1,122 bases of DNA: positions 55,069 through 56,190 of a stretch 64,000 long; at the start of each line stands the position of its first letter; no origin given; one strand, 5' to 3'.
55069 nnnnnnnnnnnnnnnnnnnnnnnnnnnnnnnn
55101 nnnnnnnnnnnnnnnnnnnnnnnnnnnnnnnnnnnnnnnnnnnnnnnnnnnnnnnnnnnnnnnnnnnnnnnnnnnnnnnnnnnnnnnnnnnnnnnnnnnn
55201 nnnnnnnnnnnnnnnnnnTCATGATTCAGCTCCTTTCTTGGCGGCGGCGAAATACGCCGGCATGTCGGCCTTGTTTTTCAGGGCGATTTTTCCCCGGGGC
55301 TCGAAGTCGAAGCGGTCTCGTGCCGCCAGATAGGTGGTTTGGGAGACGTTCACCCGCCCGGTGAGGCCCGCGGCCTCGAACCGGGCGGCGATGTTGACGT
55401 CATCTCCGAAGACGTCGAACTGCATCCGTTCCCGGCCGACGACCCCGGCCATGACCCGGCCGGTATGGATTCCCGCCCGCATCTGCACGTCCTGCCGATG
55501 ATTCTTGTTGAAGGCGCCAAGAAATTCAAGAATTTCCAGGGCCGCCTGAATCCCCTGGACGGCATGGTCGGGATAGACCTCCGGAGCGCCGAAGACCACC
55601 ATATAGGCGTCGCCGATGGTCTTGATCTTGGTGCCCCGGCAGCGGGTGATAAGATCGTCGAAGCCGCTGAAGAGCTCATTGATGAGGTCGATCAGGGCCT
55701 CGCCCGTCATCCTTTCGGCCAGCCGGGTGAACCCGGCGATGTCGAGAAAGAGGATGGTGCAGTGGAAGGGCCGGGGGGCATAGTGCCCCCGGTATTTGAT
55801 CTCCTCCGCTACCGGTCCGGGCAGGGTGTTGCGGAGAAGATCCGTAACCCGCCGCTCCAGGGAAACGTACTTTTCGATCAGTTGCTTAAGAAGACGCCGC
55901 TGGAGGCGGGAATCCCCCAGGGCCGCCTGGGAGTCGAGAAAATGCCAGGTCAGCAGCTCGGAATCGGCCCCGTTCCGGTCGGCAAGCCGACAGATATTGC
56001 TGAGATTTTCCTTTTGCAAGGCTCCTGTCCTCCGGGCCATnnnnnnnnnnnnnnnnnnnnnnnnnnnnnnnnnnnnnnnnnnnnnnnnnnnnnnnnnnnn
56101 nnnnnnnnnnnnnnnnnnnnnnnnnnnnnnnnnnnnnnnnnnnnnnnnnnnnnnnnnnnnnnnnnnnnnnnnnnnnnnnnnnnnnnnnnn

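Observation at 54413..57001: Sensor-less class III nucleotide cyclase translationally coupled to a di-iron-type MBL protein, in an operon with a glycine-zipper lipoprotein and a DUF2939-like membrane protein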

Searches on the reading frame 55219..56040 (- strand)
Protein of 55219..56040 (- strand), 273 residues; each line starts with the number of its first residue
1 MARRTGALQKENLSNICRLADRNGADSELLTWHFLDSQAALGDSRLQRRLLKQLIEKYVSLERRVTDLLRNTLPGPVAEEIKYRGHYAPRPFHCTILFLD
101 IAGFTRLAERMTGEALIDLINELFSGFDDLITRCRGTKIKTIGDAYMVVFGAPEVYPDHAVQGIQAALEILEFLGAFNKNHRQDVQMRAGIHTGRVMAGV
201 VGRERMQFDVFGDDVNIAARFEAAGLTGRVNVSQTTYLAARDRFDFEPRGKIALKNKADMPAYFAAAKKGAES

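Call 5: search_protein_families(library=pfam, proteins=[window:55219-56040:-], max_evalue=0.1)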
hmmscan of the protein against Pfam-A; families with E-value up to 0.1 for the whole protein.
window:55219-56040:- (273 aa): 1 family
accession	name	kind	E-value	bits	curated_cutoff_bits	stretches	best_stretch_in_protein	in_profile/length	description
PF00211.25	Guanylate_cyc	-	1.4e-54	184.9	21.9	1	93-264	8-180/183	Adenylate and Guanylate cyclase catalytic domain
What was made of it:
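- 55219..56040 (-): Sensor-less class IIIa adenylate cyclase, 273 aa. Pfam Guanylate_cyc E 1.4e-54 (call 5).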

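Call 6: search_protein_families(library=ncbifam, proteins=[window:55219-56040:-], max_evalue=0.1)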
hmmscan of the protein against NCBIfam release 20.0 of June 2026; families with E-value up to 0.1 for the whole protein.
window:55219-56040:- (273 aa): 3 families
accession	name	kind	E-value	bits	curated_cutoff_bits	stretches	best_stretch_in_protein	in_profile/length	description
NF058673.1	LipAdnlyCyLipJMY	equivalog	6.3e-11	41.6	800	1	84-256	286-439/449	bifunctional lipase/adenylate cyclase LipJ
TIGR03903.1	TOMM_kin_cyc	equivalog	2e-08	32.6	705.75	1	113-253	311-450/1267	TOMM system kinase/cyclase fusion protein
TIGR04510.1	mod_pep_cyc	subfamily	0.0031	16.1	400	1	95-198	7-102/814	putative peptide modification system cyclase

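Call 8: search_solved_structures(query=window:55219-56040:-, max_evalue=1e-10, show_alignments=2)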
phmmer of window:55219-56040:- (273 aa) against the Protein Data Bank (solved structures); distinct sequences matched with E-value up to 1e-10: 55.
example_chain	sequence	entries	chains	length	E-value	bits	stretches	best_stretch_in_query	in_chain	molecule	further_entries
9u3p_A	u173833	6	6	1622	9.9e-59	202.1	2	88-252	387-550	Adenylate cyclase type 9,Protein M2-1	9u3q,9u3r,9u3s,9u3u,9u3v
7pd4_A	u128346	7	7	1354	3.7e-58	200.2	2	88-252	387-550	Adenylate cyclase 9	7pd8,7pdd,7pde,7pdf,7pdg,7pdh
6r4o_A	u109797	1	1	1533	4.5e-58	199.9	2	88-252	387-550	Adenylate cyclase 9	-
6r3q_A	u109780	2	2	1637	6e-58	199.5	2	88-252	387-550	Adenylate cyclase 9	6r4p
8buz_A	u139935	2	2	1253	3.7e-57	196.9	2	19-244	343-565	Adenylate cyclase type 8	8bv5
8sl3_A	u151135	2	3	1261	2.6e-56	194.1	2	44-248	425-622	Adenylate cyclase type 5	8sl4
5o5k_A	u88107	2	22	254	5.9e-39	137.3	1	63-271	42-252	Adenylate cyclase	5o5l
4p2f_A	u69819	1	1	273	5.1e-35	124.4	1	65-270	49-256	Adenylate cyclase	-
4p2m_A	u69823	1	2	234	3.6e-34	121.6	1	65-270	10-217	Adenylate cyclase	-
7yz9_A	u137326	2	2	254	3.9e-34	121.5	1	64-270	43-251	Adenylate cyclase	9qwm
4p2x_A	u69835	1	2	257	4.6e-34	121.2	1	64-270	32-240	Adenylate cyclase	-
8fx4_D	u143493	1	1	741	1.8e-33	119.3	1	47-268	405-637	Guanylyl cyclase C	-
7yzi_A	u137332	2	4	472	1.9e-33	119.2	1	64-270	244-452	Adenylate cyclase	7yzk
5oyh_A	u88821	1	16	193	2.3e-33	119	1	94-269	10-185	Nucleotide cyclase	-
9bcv_A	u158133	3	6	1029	2.9e-33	118.6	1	49-271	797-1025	Atrial natriuretic peptide receptor 1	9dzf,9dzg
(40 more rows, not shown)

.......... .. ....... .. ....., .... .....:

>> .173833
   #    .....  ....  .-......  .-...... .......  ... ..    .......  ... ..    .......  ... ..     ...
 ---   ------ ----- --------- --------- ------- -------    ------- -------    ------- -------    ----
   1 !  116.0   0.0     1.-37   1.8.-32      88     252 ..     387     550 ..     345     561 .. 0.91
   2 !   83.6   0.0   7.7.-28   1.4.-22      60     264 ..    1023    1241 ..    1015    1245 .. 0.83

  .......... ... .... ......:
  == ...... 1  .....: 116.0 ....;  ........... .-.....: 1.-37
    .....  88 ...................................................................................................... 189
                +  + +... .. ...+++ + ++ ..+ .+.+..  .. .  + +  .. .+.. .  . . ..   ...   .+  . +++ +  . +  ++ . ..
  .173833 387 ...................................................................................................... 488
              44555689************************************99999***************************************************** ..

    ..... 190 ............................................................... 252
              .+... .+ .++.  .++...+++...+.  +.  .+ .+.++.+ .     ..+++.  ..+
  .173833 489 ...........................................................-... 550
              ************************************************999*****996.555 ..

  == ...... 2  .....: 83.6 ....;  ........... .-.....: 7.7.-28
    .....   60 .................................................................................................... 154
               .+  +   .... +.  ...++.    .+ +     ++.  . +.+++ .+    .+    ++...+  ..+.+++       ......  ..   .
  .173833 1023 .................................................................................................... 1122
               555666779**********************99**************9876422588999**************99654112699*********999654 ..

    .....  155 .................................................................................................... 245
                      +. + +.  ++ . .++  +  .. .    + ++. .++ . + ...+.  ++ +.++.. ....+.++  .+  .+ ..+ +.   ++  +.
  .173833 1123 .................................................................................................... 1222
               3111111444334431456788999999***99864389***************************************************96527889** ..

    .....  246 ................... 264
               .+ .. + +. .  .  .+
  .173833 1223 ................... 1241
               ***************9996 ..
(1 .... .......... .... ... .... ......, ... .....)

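Call 31: find_homologous_proteins(query=window:55219-56040:-, max_evalue=1e-10)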
Query window:55219-56040:- (273 aa): 1089 proteins with E <= 1e-10 among 3288 candidates; the best 120 are listed.
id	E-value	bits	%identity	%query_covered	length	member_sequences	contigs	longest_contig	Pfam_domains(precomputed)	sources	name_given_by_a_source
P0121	1.5e-177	606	100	100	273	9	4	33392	PF00211.26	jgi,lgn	jgi:class 3 adenylate cyclase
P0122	3.0e-135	468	80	96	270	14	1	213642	PF00211.26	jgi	-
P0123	2.5e-132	458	79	97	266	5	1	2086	PF00211.26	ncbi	-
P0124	6.6e-132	457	79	96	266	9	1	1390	PF00211.26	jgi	-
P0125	3.4e-131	454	79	96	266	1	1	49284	PF00211.26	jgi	-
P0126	9.7e-97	341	78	74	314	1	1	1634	PF00211.26,PF06858.21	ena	-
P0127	9.0e-96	338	63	88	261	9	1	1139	PF00211.26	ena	-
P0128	2.1e-95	337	65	85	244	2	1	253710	PF00211.26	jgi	jgi:adenylate cyclase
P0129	2.5e-93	330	57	97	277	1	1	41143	PF00211.26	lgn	-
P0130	1.9e-92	327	58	93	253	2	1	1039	PF00211.26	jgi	jgi:class 3 adenylate cyclase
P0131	2.2e-92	327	59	96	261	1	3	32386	PF00211.26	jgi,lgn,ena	-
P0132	3.3e-92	327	59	96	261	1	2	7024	PF00211.26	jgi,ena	-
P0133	4.3e-92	326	57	96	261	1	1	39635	PF00211.26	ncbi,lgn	-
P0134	4.7e-92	326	58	94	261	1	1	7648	PF00211.26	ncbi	ncbi:MAG: adenylate/guanylate cyclase domain-containing protein [Syntrophales bacterium]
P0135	2.7e-91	324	56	98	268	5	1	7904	PF00211.26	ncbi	-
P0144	4.3e-90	320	63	88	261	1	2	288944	PF00211.26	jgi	jgi:adenylate cyclase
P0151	9.3e-90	319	57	95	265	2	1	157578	PF00211.26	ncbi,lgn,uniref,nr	ncbi:adenylate/guanylate cyclase domain-containing protein [Desulfatirhabdium butyrativorans]|uniref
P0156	1.6e-89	318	61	87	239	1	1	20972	PF00211.26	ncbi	ncbi:MAG: adenylate/guanylate cyclase domain-containing protein [Thermoleophilia bacterium]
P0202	2.6e-87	311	56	96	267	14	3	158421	PF00211.26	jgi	-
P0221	1.8e-86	308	57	92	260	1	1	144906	PF00211.26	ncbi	ncbi:MAG: adenylate/guanylate cyclase domain-containing protein [Thermodesulfobacteriota bacterium]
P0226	3.3e-86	307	60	86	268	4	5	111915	PF00211.26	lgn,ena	-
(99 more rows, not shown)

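Call 33: find_encoding_contigs(protein=P0151, flank=6000, max_places=2)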
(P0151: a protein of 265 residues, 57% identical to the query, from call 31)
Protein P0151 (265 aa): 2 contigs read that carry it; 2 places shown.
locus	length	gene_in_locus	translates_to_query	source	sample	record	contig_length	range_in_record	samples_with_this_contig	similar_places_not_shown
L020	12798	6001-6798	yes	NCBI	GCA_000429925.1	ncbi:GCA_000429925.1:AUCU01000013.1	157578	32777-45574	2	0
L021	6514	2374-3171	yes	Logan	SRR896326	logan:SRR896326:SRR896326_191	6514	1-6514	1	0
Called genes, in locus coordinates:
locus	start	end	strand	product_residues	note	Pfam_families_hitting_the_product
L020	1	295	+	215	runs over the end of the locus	PF09918:DUF2148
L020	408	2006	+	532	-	PF00501:AMP-binding, PF13193:AMP-binding_C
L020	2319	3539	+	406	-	PF02771:Acyl-CoA_dh_N, PF02770:Acyl-CoA_dh_M, PF00441:Acyl-CoA_dh_1, PF08028:Acyl-CoA_dh_2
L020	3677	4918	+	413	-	PF00108:Thiolase_N, PF00109:ketoacyl-synt (weak), PF08545:ACP_syn_III (faint), PF02803:Thiolase_C (faint), PF22691:Thiolase_C_1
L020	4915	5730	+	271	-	PF00106:adh_short, PF08659:KR, PF13561:adh_short_C2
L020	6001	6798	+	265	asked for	PF00211:Guanylate_cyc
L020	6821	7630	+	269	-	PF00753:Lactamase_B (weak), PF19583:ODP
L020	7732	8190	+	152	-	-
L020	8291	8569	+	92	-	PF02518:HATPase_c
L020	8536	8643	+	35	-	-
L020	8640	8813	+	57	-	-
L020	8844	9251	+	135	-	PF01814:Hemerythrin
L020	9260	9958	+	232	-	PF07963:N_methyl (weak)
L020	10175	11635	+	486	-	PF01555:N6_N4_Mtase, PF01170:UPF0020 (faint)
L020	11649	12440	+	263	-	-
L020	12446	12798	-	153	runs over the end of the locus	PF21352:Zn_ribbon_Thio2, PF00085:Thioredoxin, PF13905:Thioredoxin_8 (faint)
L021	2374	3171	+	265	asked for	PF00211:Guanylate_cyc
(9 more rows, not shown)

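Call 34: find_encoding_contigs(protein=P0156, flank=6000, max_places=2)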
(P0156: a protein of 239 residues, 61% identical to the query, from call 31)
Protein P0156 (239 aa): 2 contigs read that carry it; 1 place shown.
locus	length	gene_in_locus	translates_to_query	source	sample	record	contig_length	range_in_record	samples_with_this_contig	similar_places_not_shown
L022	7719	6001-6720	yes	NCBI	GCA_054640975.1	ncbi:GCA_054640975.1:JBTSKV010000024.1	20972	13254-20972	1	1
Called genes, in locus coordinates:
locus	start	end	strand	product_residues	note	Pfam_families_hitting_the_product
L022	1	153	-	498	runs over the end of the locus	PF01970:TctA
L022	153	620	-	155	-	PF07331:TctB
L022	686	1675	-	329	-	PF03401:TctC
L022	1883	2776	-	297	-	PF00701:DHDPS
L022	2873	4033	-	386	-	PF04295:GD_AH_second, PF20629:GD_AH_C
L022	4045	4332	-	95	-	PF08666:SAF (weak)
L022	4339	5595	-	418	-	-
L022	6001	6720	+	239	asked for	PF00211:Guanylate_cyc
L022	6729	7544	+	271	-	PF00753:Lactamase_B, PF19583:ODP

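Call 36: search_protein_families(library=pfam, proteins=[L020:7732-8190:+, L020:9260-9958:+], max_evalue=0.001)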
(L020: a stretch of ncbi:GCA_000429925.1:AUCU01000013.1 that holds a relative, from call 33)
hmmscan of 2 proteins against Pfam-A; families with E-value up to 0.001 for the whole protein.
L020:7732-8190:+ (152 aa): 0 families

L020:9260-9958:+ (232 aa): 1 family
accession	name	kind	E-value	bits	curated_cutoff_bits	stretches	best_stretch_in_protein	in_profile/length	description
PF07963.17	N_methyl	-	6.6e-07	29.1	21.2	1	9-32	4-27/27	Prokaryotic N-terminal methylation motif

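Call 58: predict_structure(alignment_id=A2)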
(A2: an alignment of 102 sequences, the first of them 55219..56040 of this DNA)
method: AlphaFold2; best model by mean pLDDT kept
length: 273 residues; sequences in the alignment: 102
mean_pLDDT: 89.0   pTM: 0.79
mean pLDDT of the five models: 89.0, 87.7, 86.6, 85.0, 81.2
residues with pLDDT >= 90: 192; 70-90: 51; 50-70: 16; < 50: 14
segments of 3 or more residues with pLDDT < 50: 1-11
pLDDT, mean of each block of 10 residues (from residue 1): 43 53 67 76 81 89 88 93 95 98 96 95 97 96 91 98 98 98 96 98 92 97 97 98 97 96 92 51
secondary structure, 60 per line:
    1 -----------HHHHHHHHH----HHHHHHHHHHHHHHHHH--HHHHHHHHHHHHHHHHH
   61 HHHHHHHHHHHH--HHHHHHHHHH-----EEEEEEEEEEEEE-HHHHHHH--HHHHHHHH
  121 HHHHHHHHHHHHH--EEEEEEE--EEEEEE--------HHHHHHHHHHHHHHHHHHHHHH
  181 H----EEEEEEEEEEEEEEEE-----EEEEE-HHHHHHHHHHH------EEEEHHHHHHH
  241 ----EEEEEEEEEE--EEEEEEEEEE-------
elements in order: H12-20 H25-41 H44-72 H75-84 E90-102 H104-110 H113-133 E136-142 E145-150 H159-181 E186-201 E207-211 H213-223 E230-233 H234-240 E245-254 E257-266
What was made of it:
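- Checked: The cyclase N-terminus is all-helical with no globular domain (AF2, call 58).
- The N-terminus is helical only (call 58).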

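Call 61: fold_search(model_id=the predicted structure, library=pdb)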
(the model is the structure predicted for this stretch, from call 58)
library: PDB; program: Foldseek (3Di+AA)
matches with E <= 10: 749; with E <= 0.001: 190
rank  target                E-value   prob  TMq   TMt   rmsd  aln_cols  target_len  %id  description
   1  5o5l_A                7.8e-21  1.00  0.73  0.88   2.9       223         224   36  X-ray structure of a bacterial adenylyl cyclase soluble domain, solved at cryogenic temperature (released 2017-11-01)
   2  5o5k_A                3.0e-20  1.00  0.71  0.88   2.6       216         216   35  X-ray structure of a bacterial adenylyl cyclase soluble domain (released 2017-11-01)
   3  5oyh_D                6.1e-20  1.00  0.63  0.93   1.5       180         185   34  crystal structure of the catalytic core of a rhodopsin-guanylyl cyclase with converted specificity in complex with ATP (released 2018-06-06)
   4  5oyh_A                9.8e-20  1.00  0.63  0.93   1.6       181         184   34  crystal structure of the catalytic core of a rhodopsin-guanylyl cyclase with converted specificity in complex with ATP (released 2018-06-06)
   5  5oyh_K                1.5e-19  1.00  0.63  0.93   1.7       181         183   34  crystal structure of the catalytic core of a rhodopsin-guanylyl cyclase with converted specificity in complex with ATP (released 2018-06-06)
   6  5oyh_E                1.6e-19  1.00  0.64  0.95   1.7       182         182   34  crystal structure of the catalytic core of a rhodopsin-guanylyl cyclase with converted specificity in complex with ATP (released 2018-06-06)
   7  5oyh_B                2.1e-19  1.00  0.63  0.93   1.5       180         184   34  crystal structure of the catalytic core of a rhodopsin-guanylyl cyclase with converted specificity in complex with ATP (released 2018-06-06)
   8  8hbe_B                2.7e-19  1.00  0.66  0.33   6.2       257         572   30  Structure of human soluble guanylate cyclase in the inactive state at 3.1 angstrom (released 2023-04-19)
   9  8hbf_A                2.8e-19  1.00  0.73  0.40   9.7       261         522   29  Structure of human soluble guanylate cyclase in the NO+Rio state at 3.1 angstrom (released 2023-04-19)
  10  9bcs_A                2.8e-19  1.00  0.71  0.39   9.9       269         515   31  Intracellular domain of GC-A bound to ANP (released 2024-11-27)
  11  6sir_A                3.6e-19  1.00  0.63  0.93   1.7       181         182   33  Crystal structure of the guanylate cyclase domain of RhGC from Catenaria anguillulae in complex with GTP (released 2019-12-18)
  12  8hbh_A                4.3e-19  1.00  0.72  0.39   9.1       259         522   28  Structure of human soluble guanylate cyclase in the NO-activated state at 3.1 angstrom (released 2023-04-19)
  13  9bcv_B                5.7e-19  1.00  0.69  0.88   2.2       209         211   36  Cyclase domain of GC-A bound to ANP (released 2024-11-27)
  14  9bcv_A                6.4e-19  1.00  0.69  0.87   2.2       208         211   36  Cyclase domain of GC-A bound to ANP (released 2024-11-27)
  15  8hbh_B                8.6e-19  1.00  0.69  0.35   7.4       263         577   29  Structure of human soluble guanylate cyclase in the NO-activated state at 3.1 angstrom (released 2023-04-19)
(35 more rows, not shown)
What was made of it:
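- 55219..56040 (-): Best PDB hits are the tmAC C1 domains and the Cya/Rv1625c soluble domain (calls 8, 61).
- On Class III nucleotidyl cyclase, subclass IIIa, adenylate-specific: It aligns to the helical domain of 5o5k/5o5l (calls 8, 61).
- Closest structures are the Cya soluble domain with its helical domain, and sGC (calls 8, 61).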

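Call 64: find_encoding_contigs(protein=P0144, flank=3000, max_places=1)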
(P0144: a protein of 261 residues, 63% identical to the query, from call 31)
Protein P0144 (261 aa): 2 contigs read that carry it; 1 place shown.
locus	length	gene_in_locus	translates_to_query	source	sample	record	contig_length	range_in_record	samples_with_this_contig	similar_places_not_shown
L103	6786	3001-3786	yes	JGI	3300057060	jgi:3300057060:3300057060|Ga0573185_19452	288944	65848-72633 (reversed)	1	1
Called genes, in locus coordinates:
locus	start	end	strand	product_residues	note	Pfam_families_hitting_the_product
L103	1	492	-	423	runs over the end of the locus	PF04055:Radical_SAM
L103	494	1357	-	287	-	-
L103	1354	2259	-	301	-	PF04055:Radical_SAM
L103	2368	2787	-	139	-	-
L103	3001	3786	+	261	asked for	PF00211:Guanylate_cyc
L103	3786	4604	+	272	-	PF00753:Lactamase_B, PF19583:ODP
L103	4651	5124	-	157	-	-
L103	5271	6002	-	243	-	PF02525:Flavodoxin_2, PF03358:FMN_red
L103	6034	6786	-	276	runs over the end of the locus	PF12146:Hydrolase_4, PF00561:Abhydrolase_1, PF12697:Abhydrolase_6, PF03096:Ndr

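Call 65: find_encoding_contigs(protein=P0221, flank=3000, max_places=1)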
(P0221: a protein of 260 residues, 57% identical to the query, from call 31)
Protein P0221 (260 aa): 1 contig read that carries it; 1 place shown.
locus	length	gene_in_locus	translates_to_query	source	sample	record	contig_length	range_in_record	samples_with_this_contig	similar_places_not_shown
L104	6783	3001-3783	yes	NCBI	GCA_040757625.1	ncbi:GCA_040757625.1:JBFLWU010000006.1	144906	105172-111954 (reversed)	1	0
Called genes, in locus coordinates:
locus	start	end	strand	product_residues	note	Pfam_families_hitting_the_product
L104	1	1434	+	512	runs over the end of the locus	-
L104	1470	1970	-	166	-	PF05618:RimB-like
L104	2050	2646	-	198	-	PF00484:Pro_CA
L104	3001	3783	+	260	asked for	PF00211:Guanylate_cyc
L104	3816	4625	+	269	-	PF00753:Lactamase_B, PF19583:ODP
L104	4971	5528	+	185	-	PF01209:Ubie_methyltran, PF13489:Methyltransf_23, PF01728:FtsJ, PF01135:PCMT, PF13847:Methyltransf_31, PF08241:Methyltransf_11, PF08242:Methyltransf_12, PF13649:Methyltransf_25, +2 more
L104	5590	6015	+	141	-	-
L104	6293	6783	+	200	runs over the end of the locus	-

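Call 66: find_encoding_contigs(protein=P0226, flank=3000, max_places=1)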
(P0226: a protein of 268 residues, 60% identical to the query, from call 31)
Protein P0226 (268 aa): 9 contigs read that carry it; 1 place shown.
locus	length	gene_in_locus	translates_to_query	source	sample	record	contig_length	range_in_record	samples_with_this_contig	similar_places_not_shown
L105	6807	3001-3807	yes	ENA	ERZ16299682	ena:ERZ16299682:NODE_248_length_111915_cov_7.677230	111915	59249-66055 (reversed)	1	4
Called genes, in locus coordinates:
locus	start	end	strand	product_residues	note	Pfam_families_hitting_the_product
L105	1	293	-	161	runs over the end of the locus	PF11969:DcpS_C (weak), PF01230:HIT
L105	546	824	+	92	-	-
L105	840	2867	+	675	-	PF22745:Nlig-Ia, PF01653:DNA_ligase_aden, PF03120:OB_DNA_ligase, PF03119:DNA_ligase_ZBD, PF14520:HHH_5 (faint), PF12826:HHH_2, PF00533:BRCT, PF12738:PTCB-BRCT (weak)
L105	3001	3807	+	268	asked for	PF00211:Guanylate_cyc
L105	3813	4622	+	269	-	PF00753:Lactamase_B, PF19583:ODP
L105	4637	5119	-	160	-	-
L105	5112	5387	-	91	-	-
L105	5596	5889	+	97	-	PF00708:Acylphosphatase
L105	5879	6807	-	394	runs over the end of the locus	PF00155:Aminotran_1_2, PF00266:Aminotran_5 (weak), PF01053:Cys_Met_Meta_PP (weak)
